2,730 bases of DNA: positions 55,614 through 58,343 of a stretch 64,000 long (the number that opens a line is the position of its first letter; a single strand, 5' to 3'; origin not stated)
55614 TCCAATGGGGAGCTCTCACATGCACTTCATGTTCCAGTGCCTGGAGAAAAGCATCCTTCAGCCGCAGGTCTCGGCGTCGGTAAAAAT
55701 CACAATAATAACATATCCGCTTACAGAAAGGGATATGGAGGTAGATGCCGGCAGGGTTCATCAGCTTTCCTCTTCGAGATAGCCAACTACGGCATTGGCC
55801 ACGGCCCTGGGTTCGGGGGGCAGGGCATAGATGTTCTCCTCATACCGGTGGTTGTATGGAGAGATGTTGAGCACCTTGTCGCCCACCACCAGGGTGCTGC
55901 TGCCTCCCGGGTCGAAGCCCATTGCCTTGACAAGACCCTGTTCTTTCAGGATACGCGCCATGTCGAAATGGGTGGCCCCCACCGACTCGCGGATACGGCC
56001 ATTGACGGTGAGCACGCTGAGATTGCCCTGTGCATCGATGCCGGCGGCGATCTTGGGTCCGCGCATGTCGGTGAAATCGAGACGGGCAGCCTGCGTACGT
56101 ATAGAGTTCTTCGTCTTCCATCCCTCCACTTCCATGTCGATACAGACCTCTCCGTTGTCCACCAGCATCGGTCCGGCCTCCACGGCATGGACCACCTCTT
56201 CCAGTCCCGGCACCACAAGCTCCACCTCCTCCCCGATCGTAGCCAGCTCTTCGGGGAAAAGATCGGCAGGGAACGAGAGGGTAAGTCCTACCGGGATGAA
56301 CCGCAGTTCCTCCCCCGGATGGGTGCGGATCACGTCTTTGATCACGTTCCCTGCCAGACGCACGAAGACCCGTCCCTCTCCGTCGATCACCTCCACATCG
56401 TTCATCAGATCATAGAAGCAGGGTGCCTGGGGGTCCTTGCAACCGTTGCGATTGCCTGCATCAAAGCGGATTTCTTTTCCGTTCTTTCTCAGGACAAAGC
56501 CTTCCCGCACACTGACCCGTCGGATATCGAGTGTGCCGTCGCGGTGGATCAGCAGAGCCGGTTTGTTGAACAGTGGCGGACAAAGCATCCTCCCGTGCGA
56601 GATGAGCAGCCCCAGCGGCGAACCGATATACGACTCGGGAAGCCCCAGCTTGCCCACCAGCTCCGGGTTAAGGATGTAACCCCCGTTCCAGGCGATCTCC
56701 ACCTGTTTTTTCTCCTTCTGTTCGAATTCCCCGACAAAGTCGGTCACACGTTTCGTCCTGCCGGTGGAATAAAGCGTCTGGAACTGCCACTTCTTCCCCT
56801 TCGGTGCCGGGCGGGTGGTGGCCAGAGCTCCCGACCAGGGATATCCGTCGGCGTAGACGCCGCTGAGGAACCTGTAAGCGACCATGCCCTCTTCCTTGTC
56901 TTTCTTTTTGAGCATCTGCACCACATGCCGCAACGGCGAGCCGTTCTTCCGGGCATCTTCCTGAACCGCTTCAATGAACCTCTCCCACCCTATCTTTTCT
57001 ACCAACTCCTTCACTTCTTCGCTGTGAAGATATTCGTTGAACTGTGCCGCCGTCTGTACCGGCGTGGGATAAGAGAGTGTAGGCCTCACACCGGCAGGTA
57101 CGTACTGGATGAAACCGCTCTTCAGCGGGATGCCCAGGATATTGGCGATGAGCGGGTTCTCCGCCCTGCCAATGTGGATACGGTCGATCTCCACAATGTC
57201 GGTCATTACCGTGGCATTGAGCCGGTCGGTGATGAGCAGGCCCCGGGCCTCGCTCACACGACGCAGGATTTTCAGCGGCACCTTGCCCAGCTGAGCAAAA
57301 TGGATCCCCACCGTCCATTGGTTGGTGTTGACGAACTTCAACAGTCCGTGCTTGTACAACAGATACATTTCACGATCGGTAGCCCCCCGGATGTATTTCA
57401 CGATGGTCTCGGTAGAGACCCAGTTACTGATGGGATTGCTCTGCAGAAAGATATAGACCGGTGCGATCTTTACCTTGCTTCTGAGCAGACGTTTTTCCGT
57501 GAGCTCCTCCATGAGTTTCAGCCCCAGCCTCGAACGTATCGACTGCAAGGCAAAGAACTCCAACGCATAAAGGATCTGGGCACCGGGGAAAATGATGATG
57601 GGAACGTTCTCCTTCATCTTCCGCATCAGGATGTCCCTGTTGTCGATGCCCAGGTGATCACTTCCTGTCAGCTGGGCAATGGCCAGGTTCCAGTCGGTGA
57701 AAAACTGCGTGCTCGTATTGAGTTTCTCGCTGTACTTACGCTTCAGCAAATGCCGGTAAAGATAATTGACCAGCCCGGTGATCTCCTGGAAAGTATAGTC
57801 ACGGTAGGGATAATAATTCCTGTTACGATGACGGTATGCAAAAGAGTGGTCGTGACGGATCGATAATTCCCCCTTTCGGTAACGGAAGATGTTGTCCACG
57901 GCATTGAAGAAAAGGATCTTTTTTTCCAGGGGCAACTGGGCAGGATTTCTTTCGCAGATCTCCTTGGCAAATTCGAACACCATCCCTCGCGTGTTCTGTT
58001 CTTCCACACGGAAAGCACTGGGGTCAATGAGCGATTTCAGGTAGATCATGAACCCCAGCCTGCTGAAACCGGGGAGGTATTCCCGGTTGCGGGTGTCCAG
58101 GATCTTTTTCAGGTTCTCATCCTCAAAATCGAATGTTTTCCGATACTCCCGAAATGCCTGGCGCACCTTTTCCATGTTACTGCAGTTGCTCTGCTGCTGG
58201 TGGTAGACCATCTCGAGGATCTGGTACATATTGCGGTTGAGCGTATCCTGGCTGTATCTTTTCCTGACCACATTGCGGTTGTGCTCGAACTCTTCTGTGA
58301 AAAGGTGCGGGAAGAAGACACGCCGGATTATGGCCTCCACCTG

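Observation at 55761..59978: Giant cytoplasmic fusion of a GT4-like glycosyltransferase with a phosphodiester-glycosidase (NAGPA/'uncovering enzyme'-like) domain, translationally coupled to hemW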

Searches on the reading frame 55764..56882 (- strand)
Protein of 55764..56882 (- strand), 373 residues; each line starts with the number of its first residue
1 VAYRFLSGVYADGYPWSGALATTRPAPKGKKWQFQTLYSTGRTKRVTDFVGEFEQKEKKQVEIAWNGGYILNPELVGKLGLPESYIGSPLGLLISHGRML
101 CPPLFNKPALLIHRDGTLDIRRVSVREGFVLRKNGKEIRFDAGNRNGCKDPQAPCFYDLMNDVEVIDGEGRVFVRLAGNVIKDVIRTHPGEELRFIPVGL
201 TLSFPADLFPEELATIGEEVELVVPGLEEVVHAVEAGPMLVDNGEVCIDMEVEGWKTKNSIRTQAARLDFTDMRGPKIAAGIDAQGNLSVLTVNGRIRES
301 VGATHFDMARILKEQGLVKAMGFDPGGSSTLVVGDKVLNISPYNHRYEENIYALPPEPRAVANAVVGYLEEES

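Call 40: search_solved_structures(query=window:55764-56882:-, max_evalue=1, show_alignments=5)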
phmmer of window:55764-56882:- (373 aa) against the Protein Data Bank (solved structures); distinct sequences matched with E-value up to 1: 8.
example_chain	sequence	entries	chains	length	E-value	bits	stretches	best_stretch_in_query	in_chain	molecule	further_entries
6u11_A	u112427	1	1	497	8.8e-08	34.8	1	237-354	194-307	EGF-like domain-containing protein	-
5h3k_A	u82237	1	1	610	2.2e-06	30.2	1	233-344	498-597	Slr0280 protein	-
6ozd_A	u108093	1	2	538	1e-05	28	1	274-338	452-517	Putative exported protein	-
6pku_A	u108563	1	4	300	1.1e-05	27.9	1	239-356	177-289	N-acetylglucosamine-1-phosphodiester alpha-N-acetylglucosaminidase (NAGPA)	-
6pky_A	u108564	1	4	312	2.6e-05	26.7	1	240-356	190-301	N-acetylglucosamine-1-phosphodiester alpha-N-acetylglucosaminidase (NAGPA)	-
6pki_A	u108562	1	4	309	4.1e-05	26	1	239-338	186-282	N-acetylglucosamine-1-phosphodiester alpha-N-acetylglucosaminidase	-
6pkg_A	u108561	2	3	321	0.0001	24.7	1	239-338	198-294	N-acetylglucosamine-1-phosphodiester alpha-N-acetylglucosaminidase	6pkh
3ohg_A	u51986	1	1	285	0.79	11.9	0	276-334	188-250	Uncharacterized protein from DUF2233 family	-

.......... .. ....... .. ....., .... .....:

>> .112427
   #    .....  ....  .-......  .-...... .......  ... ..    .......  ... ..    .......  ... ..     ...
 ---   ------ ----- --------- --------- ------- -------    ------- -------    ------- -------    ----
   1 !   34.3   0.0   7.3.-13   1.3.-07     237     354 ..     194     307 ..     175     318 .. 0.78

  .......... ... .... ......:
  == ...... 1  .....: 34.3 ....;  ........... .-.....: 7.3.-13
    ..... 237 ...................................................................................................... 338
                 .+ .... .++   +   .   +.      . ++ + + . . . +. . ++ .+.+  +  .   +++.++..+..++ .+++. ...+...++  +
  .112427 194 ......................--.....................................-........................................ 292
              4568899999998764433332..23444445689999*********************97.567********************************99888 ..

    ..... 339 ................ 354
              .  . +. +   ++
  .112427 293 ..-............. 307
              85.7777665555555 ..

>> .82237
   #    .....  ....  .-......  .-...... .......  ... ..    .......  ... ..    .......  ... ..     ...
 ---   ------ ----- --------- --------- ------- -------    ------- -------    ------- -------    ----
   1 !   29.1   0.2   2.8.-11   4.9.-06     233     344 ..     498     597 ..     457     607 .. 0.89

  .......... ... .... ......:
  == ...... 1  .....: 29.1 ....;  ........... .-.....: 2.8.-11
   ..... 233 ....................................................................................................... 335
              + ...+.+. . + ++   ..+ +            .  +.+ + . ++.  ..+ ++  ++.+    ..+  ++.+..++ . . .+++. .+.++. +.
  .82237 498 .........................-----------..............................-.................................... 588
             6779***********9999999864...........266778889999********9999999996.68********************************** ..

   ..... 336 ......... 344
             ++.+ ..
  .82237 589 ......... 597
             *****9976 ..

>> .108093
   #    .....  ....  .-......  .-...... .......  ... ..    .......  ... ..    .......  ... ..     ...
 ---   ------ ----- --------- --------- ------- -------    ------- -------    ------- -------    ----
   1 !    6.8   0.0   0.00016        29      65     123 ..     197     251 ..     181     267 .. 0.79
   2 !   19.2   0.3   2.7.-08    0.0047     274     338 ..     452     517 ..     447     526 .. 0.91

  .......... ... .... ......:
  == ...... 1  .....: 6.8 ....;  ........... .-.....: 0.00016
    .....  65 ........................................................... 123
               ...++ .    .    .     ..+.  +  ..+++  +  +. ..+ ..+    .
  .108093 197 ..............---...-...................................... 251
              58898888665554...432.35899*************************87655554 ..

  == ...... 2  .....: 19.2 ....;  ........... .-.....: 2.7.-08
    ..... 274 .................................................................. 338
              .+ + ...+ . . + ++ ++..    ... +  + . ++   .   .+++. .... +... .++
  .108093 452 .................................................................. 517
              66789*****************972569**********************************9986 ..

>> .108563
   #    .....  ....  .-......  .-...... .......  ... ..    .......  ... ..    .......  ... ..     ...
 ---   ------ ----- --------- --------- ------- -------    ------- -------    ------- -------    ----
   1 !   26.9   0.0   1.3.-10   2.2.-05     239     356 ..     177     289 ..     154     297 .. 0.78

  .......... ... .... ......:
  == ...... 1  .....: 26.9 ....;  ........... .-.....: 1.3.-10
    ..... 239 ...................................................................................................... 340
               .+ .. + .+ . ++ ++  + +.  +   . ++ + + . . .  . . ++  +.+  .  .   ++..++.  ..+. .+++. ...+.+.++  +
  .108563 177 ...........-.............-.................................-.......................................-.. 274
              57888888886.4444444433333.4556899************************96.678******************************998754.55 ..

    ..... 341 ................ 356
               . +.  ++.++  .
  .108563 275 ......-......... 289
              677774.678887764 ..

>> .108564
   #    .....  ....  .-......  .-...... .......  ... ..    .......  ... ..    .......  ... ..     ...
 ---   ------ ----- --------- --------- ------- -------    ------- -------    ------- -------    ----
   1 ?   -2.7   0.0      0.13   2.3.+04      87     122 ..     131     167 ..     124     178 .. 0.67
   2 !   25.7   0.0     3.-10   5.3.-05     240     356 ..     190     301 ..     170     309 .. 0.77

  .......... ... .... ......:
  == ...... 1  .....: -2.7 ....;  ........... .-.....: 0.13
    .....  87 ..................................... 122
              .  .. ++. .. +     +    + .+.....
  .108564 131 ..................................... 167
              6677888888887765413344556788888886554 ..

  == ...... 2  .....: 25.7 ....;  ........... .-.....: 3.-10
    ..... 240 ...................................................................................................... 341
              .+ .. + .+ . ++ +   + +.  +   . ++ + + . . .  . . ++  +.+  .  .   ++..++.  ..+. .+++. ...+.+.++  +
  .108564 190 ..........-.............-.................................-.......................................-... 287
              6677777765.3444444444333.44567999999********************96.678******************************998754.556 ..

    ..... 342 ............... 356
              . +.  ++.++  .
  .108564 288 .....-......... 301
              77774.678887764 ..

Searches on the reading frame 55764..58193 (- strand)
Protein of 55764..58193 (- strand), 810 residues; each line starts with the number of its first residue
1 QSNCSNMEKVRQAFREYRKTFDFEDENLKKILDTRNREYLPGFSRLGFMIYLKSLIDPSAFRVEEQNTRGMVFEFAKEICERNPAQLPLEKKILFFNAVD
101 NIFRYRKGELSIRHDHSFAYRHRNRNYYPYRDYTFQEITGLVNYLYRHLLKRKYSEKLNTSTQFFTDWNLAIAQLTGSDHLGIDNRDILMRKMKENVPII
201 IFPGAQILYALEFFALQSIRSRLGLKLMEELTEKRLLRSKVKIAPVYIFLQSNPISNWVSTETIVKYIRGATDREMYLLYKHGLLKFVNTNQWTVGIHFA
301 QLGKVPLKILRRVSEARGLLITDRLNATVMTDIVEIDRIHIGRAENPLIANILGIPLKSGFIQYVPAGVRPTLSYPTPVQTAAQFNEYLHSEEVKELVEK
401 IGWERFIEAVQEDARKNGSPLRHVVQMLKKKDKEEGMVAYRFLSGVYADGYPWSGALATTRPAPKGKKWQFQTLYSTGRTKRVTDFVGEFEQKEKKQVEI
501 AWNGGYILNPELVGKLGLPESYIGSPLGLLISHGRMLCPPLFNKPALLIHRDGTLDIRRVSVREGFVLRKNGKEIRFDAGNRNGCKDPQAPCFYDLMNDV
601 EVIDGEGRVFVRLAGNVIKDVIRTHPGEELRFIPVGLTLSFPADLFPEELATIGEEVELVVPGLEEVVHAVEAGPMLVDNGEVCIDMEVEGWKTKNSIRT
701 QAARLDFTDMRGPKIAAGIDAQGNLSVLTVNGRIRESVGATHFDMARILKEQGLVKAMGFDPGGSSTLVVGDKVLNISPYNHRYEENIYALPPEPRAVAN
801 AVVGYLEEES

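Call 27: find_related_loci(query=A2, collection=genome_contigs, flank=10000)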
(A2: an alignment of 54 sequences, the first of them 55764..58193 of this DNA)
Query A2 (810 aa) in genome_contigs; peptide patterns used: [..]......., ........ (x = any residue, [..] = any of these).
445 stretches matched a pattern; 397 encode a relative of the query (tblastn E <= 1e-3); the best 80 are kept; 80 distinct loci.
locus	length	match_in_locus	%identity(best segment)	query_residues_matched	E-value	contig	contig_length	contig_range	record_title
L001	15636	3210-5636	81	1-809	0e+0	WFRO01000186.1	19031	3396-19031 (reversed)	MAG: Bacteroidales bacterium isolate S015_12 k151_214839, whole genome shotgun sequence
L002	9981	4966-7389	80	1-808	0e+0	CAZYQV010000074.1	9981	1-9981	MAG TPA_asm: uncultured Rikenellaceae bacterium isolate binchicken_co219_276 genome assembly, contig: k141_1383370, whol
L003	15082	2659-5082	75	1-808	0e+0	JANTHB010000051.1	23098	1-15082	MAG: Bacteroidales bacterium isolate bin10098 c_000000001815, whole genome shotgun sequence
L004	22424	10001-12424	74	1-808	0e+0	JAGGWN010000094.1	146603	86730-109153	MAG: Bacteroidales bacterium isolate AUK127 PB_MBMC_081_c_000000000026, whole genome shotgun sequence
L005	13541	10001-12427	73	1-809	0e+0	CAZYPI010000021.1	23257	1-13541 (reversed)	MAG TPA_asm: uncultured Rikenellaceae bacterium isolate SRP163575_co1_577 genome assembly, contig: NODE_4494_length_2325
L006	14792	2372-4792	71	1-807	0e+0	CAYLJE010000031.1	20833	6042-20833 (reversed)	MAG TPA_asm: uncultured Rikenellaceae bacterium isolate binchicken_co164_97 genome assembly, contig: NODE_374_length_208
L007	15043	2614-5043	59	1-806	0e+0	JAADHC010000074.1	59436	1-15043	MAG: Chlorobiota bacterium isolate M_MetaBat.158 contig-127_328, whole genome shotgun sequence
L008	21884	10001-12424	55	1-806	0e+0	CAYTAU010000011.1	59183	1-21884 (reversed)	MAG TPA_asm: uncultured Bacteroidales bacterium isolate SRP191223_co1_49 genome assembly, contig: NODE_293_length_59183_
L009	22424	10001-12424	55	1-806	0e+0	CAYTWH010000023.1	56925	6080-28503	MAG TPA_asm: uncultured Bacteroidales bacterium isolate binchicken_co243_280 genome assembly, contig: NODE_312_length_56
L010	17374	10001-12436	55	1-809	0e+0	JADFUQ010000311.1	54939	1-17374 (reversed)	MAG: Bacteroidetes bacterium isolate C2.bin.40 k83_1206907, whole genome shotgun sequence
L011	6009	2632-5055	56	1-806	0e+0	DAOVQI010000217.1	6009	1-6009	MAG TPA_asm: Bacteroidota bacterium isolate CSMAG_1571 CSMAG_1571_k141_733784_length_6009_cov_74.1927, whole genome shot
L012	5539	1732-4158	56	1-807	0e+0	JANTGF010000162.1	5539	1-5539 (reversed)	MAG: Bacteroidales bacterium isolate bin1005 c_000000017699, whole genome shotgun sequence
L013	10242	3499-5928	55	1-806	0e+0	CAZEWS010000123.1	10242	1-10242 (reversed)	MAG TPA_asm: uncultured Rikenellaceae bacterium isolate binchicken_co233_50 genome assembly, contig: NODE_1387_length_10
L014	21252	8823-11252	54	1-807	0e+0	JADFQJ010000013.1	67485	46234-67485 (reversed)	MAG: Bacteroidetes bacterium isolate B79T3L11 B79T3L11_NODE179, whole genome shotgun sequence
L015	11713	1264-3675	54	3-808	0e+0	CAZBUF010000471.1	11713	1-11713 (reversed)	MAG TPA_asm: uncultured Bacteroidales bacterium isolate SRP185410_co1_447 genome assembly, contig: k141_1242625, whole g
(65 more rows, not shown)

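Call 35: predict_structure(alignment_id=A2)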
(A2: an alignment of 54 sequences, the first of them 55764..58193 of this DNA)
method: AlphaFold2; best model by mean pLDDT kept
length: 810 residues; sequences in the alignment: 54
mean_pLDDT: 87.2   pTM: 0.86
mean pLDDT of the five models: 87.2, 86.9, 85.1, 83.8, 83.1
residues with pLDDT >= 90: 456; 70-90: 286; 50-70: 51; < 50: 17
segments of 3 or more residues with pLDDT < 50: 115-122, 735-738
pLDDT, mean of each block of 10 residues (from residue 1): 72 94 89 85 80 81 88 92 79 92 88 49 72 92 91 70 66 81 94 95 86 90 84 84 92 79 88 86 94 93 95 96 91 92 93 95 95 88 96 95 95 93 91 75 87 89 92 86 93 95 83 84 89 93 93 94 94 92 91 91 93 95 93 91 92 94 94 91 88 77 53 86 94 57 90 94 73 81 91 86 90
secondary structure, 60 per line:
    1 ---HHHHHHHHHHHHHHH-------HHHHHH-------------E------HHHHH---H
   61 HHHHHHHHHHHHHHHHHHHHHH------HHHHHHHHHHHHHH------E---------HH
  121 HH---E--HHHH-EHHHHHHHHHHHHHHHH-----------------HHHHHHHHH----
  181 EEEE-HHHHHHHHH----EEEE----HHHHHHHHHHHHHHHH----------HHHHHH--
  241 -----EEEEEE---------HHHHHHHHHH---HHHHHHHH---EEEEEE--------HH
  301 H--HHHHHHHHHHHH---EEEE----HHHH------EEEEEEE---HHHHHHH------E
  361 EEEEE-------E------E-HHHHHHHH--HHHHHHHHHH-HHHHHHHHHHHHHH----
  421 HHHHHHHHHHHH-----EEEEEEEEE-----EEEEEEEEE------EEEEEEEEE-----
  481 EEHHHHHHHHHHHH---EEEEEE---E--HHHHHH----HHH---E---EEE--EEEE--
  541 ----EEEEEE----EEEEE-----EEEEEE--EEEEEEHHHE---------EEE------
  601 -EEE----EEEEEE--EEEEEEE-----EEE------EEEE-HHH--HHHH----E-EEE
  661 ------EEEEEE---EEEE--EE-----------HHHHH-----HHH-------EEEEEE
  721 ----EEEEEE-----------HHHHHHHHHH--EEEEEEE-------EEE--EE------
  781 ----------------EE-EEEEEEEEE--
elements in order (helices of 4 or more, strands of 3 or more residues): H4-18 H26-31 H52-56 H60-82 H89-102 H119-122 H129-132 H135-150 H168-176 E181-184 H186-194 E199-202 H207-222 H233-238 E246-251 H261-270 H274-281 E285-290 H304-315 E319-322 H327-330 E337-343 H347-353 E360-365 H382-389 H392-401 H403-416 H421-432 E438-446 E452-460 E467-475 H483-494 E498-503 H510-515 E530-532 E535-538 E545-550 E555-559 E565-570 E573-578 E592-594 E602-604 E609-614 E617-623 E629-631 E638-641 H648-651 E658-660 E667-672 E676-679 H695-699 E715-720 E725-730 H742-751 E754-760 E768-770 E800-808

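Call 85: fold_search(model_id=the predicted structure, library=pdb)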
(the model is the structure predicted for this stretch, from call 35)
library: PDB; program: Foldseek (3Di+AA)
matches with E <= 10: 251; with E <= 0.001: 20
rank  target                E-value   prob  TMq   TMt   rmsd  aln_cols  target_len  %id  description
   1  5h3k                  7.2e-21  1.00  0.29  0.43   8.5       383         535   16  Crystal structure of a hypothetical protein from Synechocystis (released 2017-10-25)
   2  6ozd_A                3.6e-14  1.00  0.27  0.39   9.3       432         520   18  Crystal structure of Putative exported protein (BPSS2145) from Burkholderia pseudomallei K96243 (released 2019-06-12)
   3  6ozd_B                5.7e-14  1.00  0.27  0.39   9.2       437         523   17  Crystal structure of Putative exported protein (BPSS2145) from Burkholderia pseudomallei K96243 (released 2019-06-12)
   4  6u11_A                5.3e-12  1.00  0.24  0.57   7.2       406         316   14  Xenopus laevis N-acetylglucosamine-1-phosphodiester alpha-N-acetylglucosaminidase (NAGPA) (C46S C219S C453S C480S C486 (released 2020-02-19)
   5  6pki_B                8.5e-12  1.00  0.24  0.61   7.6       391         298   14  Zebrafish N-acetylglucosamine-1-phosphodiester alpha-N-acetylglucosaminidase (NAGPA) catalytic domain (C56S C230S) in  (released 2020-02-19)
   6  6pkg_A                2.0e-11  1.00  0.25  0.60   7.6       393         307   14  Zebrafish N-acetylglucosamine-1-phosphodiester alpha-N-acetylglucosaminidase (NAGPA) catalytic domain auto-inhibited b (released 2020-02-19)
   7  6pku_B                2.2e-11  1.00  0.24  0.67   7.7       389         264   17  Guinea pig N-acetylglucosamine-1-phosphodiester alpha-N-acetylglucosaminidase (NAGPA) catalytic domain (C51S C221S) in (released 2020-02-19)
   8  6pki_A                2.7e-11  1.00  0.25  0.61   7.1       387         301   14  Zebrafish N-acetylglucosamine-1-phosphodiester alpha-N-acetylglucosaminidase (NAGPA) catalytic domain (C56S C230S) in  (released 2020-02-19)
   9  6pky_D                2.7e-11  1.00  0.24  0.62   8.5       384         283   16  Guinea pig N-acetylglucosamine-1-phosphodiester alpha-N-acetylglucosaminidase (NAGPA) catalytic domain auto-inhibited  (released 2020-02-19)
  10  6pki_D                3.2e-11  1.00  0.24  0.61   7.9       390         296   14  Zebrafish N-acetylglucosamine-1-phosphodiester alpha-N-acetylglucosaminidase (NAGPA) catalytic domain (C56S C230S) in  (released 2020-02-19)
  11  6pky_C                3.4e-11  1.00  0.25  0.64   7.3       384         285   17  Guinea pig N-acetylglucosamine-1-phosphodiester alpha-N-acetylglucosaminidase (NAGPA) catalytic domain auto-inhibited  (released 2020-02-19)
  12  6pky_A                6.5e-11  1.00  0.24  0.64   7.1       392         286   18  Guinea pig N-acetylglucosamine-1-phosphodiester alpha-N-acetylglucosaminidase (NAGPA) catalytic domain auto-inhibited  (released 2020-02-19)
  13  6pku_A                7.3e-11  1.00  0.24  0.67   7.6       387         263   17  Guinea pig N-acetylglucosamine-1-phosphodiester alpha-N-acetylglucosaminidase (NAGPA) catalytic domain (C51S C221S) in (released 2020-02-19)
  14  6pky_B                1.2e-10  1.00  0.25  0.65   7.6       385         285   17  Guinea pig N-acetylglucosamine-1-phosphodiester alpha-N-acetylglucosaminidase (NAGPA) catalytic domain auto-inhibited  (released 2020-02-19)
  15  3ohg                  1.7e-09  1.00  0.22  0.58  11.2       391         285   15  Crystal structure of a protein with unknown function from DUF2233 family (BACOVA_00430) from Bacteroides ovatus at 1.80  (released 2010-09-08)
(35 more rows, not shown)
